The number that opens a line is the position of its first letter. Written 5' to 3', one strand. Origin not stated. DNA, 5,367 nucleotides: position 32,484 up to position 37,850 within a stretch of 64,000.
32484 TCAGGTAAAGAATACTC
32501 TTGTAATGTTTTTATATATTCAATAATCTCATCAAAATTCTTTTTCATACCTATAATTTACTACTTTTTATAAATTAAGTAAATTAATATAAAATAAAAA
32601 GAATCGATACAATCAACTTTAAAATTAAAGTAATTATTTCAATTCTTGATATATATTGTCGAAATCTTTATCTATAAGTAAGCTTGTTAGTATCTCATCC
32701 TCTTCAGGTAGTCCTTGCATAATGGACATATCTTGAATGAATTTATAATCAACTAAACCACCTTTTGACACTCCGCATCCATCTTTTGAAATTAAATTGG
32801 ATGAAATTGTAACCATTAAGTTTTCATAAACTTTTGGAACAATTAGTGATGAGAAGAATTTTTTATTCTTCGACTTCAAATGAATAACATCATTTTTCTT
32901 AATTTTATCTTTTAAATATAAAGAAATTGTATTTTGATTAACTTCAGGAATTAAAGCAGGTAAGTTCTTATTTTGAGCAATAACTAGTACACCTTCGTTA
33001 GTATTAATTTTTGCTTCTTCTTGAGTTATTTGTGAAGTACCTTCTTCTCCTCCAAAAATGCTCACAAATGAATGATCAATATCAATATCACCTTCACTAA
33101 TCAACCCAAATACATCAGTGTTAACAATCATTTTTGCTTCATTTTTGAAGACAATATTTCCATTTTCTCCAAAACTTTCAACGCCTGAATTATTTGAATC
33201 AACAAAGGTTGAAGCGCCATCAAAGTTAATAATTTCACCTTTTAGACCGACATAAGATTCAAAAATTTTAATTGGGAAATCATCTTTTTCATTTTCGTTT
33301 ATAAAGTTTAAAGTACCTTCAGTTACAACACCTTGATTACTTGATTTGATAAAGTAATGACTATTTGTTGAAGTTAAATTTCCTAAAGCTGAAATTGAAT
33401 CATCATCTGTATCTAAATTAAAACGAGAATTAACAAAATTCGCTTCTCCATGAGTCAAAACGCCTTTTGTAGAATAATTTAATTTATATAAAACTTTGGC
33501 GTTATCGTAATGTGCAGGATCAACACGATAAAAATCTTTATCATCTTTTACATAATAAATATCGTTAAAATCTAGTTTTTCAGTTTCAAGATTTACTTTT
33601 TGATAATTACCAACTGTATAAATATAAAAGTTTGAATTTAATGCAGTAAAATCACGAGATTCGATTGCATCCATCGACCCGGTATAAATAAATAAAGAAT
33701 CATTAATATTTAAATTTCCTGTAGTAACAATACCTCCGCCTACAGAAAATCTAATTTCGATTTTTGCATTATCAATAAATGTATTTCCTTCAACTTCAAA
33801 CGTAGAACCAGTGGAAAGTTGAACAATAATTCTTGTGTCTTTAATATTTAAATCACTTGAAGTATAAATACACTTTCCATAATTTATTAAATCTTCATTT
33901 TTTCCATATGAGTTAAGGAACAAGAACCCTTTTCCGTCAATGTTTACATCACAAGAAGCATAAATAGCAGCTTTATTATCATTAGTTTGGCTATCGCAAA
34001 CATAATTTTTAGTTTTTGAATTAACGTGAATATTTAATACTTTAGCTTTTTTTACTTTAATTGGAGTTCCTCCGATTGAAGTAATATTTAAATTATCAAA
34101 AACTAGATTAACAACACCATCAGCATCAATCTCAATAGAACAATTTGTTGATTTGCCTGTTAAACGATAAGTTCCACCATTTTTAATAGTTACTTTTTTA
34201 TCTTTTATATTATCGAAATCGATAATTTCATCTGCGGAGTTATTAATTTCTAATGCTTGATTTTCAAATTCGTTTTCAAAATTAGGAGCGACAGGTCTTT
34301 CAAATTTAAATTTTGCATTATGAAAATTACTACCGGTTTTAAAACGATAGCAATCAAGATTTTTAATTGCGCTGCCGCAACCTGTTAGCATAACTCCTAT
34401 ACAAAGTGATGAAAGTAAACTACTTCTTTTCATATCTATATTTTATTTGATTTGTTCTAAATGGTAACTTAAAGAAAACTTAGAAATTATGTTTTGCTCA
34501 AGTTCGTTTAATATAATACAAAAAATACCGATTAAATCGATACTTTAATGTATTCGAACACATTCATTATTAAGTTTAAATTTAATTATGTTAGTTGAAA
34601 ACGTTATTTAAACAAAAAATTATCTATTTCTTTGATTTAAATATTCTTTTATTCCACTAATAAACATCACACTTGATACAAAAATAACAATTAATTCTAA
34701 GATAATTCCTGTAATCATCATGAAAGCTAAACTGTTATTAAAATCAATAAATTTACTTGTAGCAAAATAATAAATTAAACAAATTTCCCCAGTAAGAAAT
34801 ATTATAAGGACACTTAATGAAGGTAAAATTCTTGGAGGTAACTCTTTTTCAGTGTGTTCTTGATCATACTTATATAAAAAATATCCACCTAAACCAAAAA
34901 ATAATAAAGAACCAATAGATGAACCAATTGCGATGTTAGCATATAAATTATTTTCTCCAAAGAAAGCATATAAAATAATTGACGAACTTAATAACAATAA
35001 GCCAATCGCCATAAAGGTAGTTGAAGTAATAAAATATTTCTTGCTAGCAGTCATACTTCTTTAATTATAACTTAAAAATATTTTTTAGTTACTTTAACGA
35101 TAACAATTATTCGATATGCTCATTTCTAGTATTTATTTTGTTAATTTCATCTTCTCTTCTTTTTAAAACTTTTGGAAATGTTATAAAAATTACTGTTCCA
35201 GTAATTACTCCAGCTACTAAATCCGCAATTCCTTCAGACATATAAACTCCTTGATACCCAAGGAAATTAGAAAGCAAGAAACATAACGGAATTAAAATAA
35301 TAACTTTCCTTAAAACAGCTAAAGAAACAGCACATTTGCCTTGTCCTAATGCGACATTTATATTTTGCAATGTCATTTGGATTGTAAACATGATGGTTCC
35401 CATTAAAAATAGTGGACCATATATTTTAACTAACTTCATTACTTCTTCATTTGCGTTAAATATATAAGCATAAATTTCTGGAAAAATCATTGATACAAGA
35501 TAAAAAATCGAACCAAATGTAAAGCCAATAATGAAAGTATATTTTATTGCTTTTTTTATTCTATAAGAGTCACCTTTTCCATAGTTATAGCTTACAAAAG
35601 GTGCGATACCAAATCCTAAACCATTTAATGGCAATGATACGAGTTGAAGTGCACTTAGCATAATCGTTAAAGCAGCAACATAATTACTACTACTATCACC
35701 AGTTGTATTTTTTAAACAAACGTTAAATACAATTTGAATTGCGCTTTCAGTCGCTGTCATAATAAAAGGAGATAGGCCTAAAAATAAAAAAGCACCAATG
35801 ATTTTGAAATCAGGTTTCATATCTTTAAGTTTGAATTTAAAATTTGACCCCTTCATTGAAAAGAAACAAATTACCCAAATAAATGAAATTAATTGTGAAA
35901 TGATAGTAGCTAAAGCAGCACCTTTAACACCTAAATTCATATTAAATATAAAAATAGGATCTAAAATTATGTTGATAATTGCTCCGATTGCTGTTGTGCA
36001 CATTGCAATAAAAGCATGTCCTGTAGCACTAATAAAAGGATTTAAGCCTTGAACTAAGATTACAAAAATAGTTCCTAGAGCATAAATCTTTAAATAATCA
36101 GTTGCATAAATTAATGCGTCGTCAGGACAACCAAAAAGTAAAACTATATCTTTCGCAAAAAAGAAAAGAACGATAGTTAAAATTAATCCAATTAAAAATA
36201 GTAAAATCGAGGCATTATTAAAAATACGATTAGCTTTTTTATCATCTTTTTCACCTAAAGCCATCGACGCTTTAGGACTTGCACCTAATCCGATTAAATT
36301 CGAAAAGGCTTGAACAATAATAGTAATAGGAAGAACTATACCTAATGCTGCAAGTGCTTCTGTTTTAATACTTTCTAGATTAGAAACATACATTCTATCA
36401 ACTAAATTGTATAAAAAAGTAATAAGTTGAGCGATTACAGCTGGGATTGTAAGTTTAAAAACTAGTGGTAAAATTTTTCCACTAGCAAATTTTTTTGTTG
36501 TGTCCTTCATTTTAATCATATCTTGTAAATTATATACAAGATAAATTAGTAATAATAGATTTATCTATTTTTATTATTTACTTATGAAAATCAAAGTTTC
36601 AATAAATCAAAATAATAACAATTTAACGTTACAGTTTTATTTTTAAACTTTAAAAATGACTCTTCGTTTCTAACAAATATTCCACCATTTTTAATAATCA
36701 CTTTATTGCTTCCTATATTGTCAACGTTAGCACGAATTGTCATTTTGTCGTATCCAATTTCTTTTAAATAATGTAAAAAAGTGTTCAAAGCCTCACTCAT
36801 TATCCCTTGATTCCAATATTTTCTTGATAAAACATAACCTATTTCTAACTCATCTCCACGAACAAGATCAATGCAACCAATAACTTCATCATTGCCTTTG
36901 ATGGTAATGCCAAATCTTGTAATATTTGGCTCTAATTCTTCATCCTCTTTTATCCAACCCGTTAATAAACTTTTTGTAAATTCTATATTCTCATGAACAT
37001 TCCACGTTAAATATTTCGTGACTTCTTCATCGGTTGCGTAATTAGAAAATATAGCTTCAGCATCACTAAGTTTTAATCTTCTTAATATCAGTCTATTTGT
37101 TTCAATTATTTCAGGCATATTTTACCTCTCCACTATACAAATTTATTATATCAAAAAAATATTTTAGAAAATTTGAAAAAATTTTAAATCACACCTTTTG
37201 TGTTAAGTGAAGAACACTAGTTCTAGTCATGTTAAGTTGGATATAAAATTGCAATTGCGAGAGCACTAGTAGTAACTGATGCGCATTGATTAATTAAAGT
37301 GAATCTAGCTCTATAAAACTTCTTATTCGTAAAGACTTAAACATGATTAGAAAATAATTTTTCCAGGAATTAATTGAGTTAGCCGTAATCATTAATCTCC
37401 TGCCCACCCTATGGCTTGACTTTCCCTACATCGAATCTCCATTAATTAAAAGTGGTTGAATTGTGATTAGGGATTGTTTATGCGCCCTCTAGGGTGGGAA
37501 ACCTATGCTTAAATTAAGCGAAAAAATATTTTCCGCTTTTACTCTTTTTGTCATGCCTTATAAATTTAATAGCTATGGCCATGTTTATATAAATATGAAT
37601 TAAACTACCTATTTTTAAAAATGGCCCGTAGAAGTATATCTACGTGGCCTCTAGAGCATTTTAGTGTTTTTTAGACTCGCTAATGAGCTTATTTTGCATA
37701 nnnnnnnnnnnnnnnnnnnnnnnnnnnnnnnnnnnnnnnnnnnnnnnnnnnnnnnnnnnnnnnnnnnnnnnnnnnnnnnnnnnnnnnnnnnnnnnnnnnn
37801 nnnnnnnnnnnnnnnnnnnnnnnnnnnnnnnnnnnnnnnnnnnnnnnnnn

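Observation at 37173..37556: Copy B of the structured element: apparently an independent unit wedged between a terminator and a divergent promoter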

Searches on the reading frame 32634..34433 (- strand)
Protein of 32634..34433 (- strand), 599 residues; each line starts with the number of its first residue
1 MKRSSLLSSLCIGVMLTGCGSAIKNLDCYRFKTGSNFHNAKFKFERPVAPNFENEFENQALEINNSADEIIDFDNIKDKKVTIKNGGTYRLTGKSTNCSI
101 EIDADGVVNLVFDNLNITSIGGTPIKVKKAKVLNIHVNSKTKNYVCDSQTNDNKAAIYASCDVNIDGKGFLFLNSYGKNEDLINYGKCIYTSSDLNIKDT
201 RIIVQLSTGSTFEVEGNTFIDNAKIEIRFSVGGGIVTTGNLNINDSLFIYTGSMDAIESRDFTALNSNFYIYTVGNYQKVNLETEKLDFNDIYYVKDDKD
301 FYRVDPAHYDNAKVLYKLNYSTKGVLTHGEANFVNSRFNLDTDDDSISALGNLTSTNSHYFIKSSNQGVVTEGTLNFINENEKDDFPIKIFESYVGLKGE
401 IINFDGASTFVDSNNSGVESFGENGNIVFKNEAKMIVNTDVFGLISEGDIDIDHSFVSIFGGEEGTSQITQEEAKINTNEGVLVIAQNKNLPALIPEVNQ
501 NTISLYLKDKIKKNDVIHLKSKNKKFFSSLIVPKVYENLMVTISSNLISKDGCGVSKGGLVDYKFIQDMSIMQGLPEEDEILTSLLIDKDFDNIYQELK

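Call 22: search_protein_families(library=pfam, proteins=[window:32634-34433:-])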
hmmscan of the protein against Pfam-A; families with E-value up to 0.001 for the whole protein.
window:32634-34433:- (599 aa): 1 family
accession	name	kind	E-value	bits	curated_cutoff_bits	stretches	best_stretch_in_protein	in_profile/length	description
PF14262.12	Cthe_2159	-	6.6e-26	91.6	25.8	1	78-368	2-262/262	Carbohydrate-binding domain-containing protein Cthe_2159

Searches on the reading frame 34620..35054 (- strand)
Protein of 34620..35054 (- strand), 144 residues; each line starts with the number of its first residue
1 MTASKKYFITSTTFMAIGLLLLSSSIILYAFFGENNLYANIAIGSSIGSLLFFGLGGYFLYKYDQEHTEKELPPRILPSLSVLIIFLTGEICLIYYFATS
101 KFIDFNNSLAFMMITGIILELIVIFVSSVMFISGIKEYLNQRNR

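Call 22: search_protein_families(library=pfam, proteins=[window:34620-35054:-])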
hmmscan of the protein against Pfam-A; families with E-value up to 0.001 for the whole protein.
window:34620-35054:- (144 aa): 1 family
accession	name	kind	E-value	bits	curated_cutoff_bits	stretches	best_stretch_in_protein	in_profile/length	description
PF01757.29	Acyl_transf_3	-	8.6e-05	22.2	31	1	4-138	145-263/326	Acyltransferase domain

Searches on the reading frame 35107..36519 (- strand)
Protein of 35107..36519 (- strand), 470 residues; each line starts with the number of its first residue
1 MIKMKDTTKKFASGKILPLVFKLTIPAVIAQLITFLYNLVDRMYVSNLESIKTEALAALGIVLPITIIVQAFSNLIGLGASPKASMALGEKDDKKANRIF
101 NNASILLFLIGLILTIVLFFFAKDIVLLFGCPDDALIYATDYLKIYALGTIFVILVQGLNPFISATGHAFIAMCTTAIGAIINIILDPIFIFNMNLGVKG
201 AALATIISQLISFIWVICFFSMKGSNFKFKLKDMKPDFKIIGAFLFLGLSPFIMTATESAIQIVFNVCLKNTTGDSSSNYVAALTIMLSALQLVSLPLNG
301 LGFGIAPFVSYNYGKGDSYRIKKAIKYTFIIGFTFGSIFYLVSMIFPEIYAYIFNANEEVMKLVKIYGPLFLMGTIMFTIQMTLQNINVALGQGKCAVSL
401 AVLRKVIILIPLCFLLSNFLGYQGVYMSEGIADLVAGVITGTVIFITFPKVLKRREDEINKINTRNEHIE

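Call 38: find_homologous_proteins(query=window:35107-36519:-, max_evalue=1e-60)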
Query window:35107-36519:- (470 aa): 3519 proteins with E <= 1e-60 among 8000 candidates; the best 120 are listed.
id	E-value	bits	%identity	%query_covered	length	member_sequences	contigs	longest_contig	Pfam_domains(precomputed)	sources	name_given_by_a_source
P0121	3.4e-294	994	100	100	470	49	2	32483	PF01554.24,PF03023.20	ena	-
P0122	6.7e-258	874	87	100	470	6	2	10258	PF01554.24,PF03023.20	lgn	-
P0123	1.3e-255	867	86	100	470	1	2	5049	PF01554.24,PF03023.20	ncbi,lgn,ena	-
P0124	2.1e-245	833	84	98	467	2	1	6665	PF01554.24,PF03023.20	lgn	-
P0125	1.3e-233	794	80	98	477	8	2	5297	PF01554.24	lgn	-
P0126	5.6e-216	736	75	99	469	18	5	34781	PF01554.24,PF03023.20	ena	-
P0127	1.4e-215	735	75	99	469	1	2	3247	PF01554.24,PF03023.20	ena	-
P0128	1.9e-214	731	73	99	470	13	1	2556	PF01554.24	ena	-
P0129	2.1e-213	728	73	99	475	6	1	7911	PF01554.24,PF03023.20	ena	-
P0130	1.1e-211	722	73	99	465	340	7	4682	PF01554.24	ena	-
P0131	4.3e-211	720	74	98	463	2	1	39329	PF01554.24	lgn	-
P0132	1.4e-210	718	73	97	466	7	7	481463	PF01554.24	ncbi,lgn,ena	-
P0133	1.5e-209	715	70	98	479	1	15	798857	PF01554.24,PF03023.20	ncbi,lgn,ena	-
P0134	1.8e-209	715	72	99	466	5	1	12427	PF01554.24,PF03023.20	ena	-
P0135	4.5e-209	713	72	99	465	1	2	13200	PF01554.24,PF03023.20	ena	-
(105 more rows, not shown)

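Call 41: find_encoding_contigs(protein=P0122, flank=6000, max_places=3)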
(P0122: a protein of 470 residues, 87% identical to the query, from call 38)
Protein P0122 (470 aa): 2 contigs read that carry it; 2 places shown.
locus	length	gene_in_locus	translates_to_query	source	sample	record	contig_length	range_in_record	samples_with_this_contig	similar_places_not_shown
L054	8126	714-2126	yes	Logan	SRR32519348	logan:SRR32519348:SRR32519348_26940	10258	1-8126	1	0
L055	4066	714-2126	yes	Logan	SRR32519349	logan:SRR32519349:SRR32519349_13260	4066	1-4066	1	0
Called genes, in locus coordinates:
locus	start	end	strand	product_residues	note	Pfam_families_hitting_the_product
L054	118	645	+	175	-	PF13302:Acetyltransf_3, PF00583:Acetyltransf_1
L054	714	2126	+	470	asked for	PF03023:MurJ, PF01554:MatE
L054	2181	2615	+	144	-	-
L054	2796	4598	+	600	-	PF14262:Cthe_2159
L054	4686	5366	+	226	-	PF08876:DUF1836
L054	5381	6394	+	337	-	PF00106:adh_short, PF01073:3Beta_HSD, PF01370:Epimerase, PF02719:Polysacc_synt_2, PF04321:RmlD_sub_bind, PF08659:KR (weak), PF13460:NAD_binding_10 (weak), PF16363:GDP_Man_Dehyd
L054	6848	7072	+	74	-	-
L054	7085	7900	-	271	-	PF02308:MgtC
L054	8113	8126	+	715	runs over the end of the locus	?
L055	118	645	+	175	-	PF13302:Acetyltransf_3, PF00583:Acetyltransf_1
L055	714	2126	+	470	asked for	PF03023:MurJ, PF01554:MatE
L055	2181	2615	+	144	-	-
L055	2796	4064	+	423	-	?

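Call 44: find_encoding_contigs(protein=P0126, flank=5000, max_places=5)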
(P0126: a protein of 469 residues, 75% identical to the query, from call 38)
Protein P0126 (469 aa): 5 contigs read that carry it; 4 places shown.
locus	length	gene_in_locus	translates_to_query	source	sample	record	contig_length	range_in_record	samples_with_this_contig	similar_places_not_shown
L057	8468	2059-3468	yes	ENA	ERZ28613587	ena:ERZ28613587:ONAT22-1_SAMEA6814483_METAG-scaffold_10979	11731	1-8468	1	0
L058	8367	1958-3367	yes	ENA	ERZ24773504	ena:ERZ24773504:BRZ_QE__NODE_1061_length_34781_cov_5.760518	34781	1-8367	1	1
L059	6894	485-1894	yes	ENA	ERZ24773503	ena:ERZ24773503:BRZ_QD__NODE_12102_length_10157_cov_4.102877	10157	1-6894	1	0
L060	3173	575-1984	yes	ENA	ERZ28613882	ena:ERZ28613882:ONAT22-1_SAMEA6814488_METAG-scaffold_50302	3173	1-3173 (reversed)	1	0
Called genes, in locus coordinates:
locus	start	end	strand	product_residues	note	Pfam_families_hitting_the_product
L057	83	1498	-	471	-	PF01554:MatE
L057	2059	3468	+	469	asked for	PF03023:MurJ, PF01554:MatE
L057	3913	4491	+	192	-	PF05592:Bac_rhamnosid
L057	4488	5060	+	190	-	PF17389:Bac_rhamnosid6H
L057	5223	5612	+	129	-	PF17389:Bac_rhamnosid6H (weak), PF17390:Bac_rhamnosid_C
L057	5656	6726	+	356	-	PF00370:FGGY_N, PF00596:Aldolase_II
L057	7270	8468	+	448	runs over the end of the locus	PF13173:AAA_14, PF13635:DUF4143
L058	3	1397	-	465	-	?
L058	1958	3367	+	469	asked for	PF03023:MurJ, PF01554:MatE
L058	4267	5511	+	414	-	PF17389:Bac_rhamnosid6H, PF17390:Bac_rhamnosid_C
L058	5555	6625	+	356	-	PF00370:FGGY_N, PF00596:Aldolase_II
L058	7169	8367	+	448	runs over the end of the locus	PF13173:AAA_14, PF13635:DUF4143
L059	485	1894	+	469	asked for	PF03023:MurJ, PF01554:MatE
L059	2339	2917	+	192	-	PF05592:Bac_rhamnosid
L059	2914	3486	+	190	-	PF17389:Bac_rhamnosid6H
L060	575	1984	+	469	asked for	PF03023:MurJ, PF01554:MatE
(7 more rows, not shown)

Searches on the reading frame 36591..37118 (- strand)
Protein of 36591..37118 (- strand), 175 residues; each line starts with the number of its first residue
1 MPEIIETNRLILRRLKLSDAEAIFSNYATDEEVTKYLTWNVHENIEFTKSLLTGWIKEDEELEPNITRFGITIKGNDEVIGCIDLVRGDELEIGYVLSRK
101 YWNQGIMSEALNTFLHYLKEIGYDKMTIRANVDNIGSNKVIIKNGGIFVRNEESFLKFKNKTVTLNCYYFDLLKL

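Call 11: find_encoding_contigs(protein=window:36591-37118:-, flank=3000, max_places=8)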
Protein window:36591-37118:- (175 aa): 24 contigs read that carry it; 8 places shown.
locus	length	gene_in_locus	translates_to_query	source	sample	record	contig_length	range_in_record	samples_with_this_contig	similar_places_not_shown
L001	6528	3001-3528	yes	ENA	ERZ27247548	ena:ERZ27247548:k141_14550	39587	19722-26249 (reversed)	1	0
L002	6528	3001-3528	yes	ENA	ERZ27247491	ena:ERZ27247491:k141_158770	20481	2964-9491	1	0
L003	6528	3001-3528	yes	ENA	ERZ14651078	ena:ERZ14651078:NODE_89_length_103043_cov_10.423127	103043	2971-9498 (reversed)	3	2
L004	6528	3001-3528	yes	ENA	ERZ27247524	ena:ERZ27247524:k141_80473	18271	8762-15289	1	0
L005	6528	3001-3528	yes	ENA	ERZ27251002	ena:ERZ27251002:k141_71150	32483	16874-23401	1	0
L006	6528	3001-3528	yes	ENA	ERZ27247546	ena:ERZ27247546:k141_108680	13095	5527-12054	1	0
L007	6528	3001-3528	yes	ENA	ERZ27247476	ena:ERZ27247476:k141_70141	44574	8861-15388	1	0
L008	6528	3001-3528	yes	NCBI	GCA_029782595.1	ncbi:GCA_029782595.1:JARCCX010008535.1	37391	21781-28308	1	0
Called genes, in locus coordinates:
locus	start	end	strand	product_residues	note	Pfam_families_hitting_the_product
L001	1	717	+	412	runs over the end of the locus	PF01136:Peptidase_U32, PF16325:Peptidase_U32_C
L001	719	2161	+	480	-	PF00939:Na_sulph_symp, PF03600:CitMHS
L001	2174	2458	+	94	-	PF01817:CM_2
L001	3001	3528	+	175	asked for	PF13302:Acetyltransf_3, PF00583:Acetyltransf_1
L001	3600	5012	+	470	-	PF03023:MurJ, PF01554:MatE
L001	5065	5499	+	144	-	-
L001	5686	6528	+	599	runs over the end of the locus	PF14262:Cthe_2159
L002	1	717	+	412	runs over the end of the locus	PF01136:Peptidase_U32, PF16325:Peptidase_U32_C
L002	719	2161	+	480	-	PF00939:Na_sulph_symp, PF03600:CitMHS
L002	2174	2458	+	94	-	PF01817:CM_2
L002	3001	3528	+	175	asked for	PF13302:Acetyltransf_3, PF00583:Acetyltransf_1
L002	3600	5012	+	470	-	PF03023:MurJ, PF01554:MatE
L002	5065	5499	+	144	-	-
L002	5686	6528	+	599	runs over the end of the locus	PF14262:Cthe_2159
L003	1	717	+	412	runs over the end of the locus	PF01136:Peptidase_U32, PF16325:Peptidase_U32_C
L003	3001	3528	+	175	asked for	PF13302:Acetyltransf_3, PF00583:Acetyltransf_1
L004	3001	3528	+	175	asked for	PF13302:Acetyltransf_3, PF00583:Acetyltransf_1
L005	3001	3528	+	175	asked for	PF13302:Acetyltransf_3, PF00583:Acetyltransf_1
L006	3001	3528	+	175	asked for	PF13302:Acetyltransf_3, PF00583:Acetyltransf_1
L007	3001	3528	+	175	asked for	PF13302:Acetyltransf_3, PF00583:Acetyltransf_1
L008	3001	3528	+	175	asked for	PF13302:Acetyltransf_3, PF00583:Acetyltransf_1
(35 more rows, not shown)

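Call 22: search_protein_families(library=pfam, proteins=[window:36591-37118:-])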
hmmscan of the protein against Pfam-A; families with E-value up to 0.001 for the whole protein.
window:36591-37118:- (175 aa): 2 families
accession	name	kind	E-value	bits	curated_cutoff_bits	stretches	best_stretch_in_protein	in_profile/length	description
PF13302.13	Acetyltransf_3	-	2e-25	90.5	25.4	1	9-145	1-136/138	Acetyltransferase (GNAT) domain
PF00583.31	Acetyltransf_1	-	4.2e-09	37.1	20.7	1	56-139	21-109/116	Acetyltransferase (GNAT) family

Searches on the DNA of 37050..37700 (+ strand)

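Call 5: search_rna_families(source=window, start=37050, end=37700, threshold=evalue, max_evalue=10, show_alignments=3)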
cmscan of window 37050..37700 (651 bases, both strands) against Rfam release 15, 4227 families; matches with E-value up to 10: 4.
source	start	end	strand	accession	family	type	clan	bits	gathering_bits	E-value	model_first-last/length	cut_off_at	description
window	37229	37306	+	RF01171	snoR4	Gene; snRNA; snoRNA; CD-box;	-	19.4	60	5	1-80/80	no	Small nucleolar RNA snoR4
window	37567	37616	+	RF02057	STnc40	Gene; sRNA;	-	16.1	45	6.8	1-70/70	no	Salmonella enterica sRNA STnc40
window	37055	37112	-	RF01559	DdR1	Gene; snRNA; snoRNA; CD-box;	-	14.7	70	6.4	1-66/66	no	Dictyostelium snoRNA DdR1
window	37257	37353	-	RF02150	MESTIT1_3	Gene; lncRNA;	-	11.9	60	7.6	1-99/99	no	MEST intronic transcript 1, antisense RNA conserved region 3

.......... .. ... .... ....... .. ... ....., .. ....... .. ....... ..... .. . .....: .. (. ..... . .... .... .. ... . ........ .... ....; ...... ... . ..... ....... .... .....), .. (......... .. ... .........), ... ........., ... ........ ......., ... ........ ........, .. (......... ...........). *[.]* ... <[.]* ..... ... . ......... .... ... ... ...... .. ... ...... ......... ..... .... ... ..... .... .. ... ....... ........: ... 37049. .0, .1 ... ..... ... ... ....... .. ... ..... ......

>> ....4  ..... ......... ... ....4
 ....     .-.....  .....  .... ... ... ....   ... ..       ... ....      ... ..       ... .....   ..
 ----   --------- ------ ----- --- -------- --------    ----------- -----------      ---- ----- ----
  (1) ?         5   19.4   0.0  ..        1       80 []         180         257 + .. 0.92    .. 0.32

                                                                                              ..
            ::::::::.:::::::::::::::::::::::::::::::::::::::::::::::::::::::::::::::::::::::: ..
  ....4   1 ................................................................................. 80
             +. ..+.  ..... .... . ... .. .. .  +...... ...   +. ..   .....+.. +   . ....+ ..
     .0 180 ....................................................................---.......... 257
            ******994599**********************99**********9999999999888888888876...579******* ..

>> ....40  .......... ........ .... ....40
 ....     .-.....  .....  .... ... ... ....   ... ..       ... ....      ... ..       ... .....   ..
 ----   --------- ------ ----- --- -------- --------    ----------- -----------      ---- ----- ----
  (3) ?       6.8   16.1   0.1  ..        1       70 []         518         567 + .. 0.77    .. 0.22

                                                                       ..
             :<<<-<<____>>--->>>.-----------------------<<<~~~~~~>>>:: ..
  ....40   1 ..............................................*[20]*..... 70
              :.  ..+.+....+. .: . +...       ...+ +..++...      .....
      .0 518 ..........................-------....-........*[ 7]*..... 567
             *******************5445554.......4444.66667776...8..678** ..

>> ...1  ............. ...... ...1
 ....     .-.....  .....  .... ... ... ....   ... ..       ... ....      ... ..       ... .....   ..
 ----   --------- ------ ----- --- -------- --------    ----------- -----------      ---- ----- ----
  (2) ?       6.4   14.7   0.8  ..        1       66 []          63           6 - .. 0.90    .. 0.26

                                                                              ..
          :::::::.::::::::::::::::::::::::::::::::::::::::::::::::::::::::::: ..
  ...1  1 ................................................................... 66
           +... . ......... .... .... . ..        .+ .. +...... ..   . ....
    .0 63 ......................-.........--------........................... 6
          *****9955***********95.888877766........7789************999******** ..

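Call 51: search_dna_similar(query=window:37140-37570:+, collection=phages, mode=distant, max_evalue=0.01)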
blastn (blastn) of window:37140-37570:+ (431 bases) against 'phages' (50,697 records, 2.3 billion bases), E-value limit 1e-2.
No match.

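Call 52: search_dna_similar(query=window:37140-37570:+, collection=plasmids, mode=distant, max_evalue=0.01)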
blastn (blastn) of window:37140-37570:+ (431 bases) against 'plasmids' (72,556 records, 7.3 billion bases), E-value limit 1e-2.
No match.
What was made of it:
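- There is no match in phages or plasmids (calls 51, 52).
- Tried and rejected: Distant blastn against phages and plasmids found nothing (calls 51, 52).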
